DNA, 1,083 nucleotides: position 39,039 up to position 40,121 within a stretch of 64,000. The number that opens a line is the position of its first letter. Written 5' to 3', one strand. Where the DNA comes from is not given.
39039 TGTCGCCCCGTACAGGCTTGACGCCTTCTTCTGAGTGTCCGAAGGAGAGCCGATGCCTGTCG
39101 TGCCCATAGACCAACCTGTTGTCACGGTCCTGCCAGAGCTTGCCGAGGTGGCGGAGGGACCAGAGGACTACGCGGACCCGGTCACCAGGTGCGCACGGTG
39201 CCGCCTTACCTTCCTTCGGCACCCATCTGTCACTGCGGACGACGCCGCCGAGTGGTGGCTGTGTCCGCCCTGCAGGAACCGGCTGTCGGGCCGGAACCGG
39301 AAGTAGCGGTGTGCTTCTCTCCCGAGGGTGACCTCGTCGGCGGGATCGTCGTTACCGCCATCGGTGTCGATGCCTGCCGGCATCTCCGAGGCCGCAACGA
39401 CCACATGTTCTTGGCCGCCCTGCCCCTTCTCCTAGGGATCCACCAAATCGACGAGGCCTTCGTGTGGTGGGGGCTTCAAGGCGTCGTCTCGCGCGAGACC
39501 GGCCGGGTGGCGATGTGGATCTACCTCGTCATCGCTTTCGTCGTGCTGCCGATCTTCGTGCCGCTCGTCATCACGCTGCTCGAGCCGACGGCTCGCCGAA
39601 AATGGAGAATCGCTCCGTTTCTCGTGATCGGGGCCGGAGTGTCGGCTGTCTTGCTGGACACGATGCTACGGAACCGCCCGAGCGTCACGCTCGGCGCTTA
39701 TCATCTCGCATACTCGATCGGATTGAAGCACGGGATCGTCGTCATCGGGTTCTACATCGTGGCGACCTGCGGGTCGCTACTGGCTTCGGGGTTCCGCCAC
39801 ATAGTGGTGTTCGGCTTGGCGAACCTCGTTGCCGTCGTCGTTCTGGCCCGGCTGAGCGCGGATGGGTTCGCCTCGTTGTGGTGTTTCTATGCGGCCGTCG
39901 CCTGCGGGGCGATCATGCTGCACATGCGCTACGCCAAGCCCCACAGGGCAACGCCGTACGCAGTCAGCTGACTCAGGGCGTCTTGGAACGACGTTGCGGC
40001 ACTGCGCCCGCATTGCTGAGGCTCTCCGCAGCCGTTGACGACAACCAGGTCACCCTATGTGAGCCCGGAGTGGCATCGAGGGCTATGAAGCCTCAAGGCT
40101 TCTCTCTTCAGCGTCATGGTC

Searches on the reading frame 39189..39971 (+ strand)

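Call 52: search_protein_families(library=pfam, proteins=[window:39189-39971:+], max_evalue=0.001)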
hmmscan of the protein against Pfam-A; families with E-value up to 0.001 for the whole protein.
window:39189-39971:+ (260 aa): 1 family
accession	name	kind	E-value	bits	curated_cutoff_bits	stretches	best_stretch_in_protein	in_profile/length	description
PF20334.3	DUF6629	-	1.9e-28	100.1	27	1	41-247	1-198/209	Family of unknown function (DUF6629)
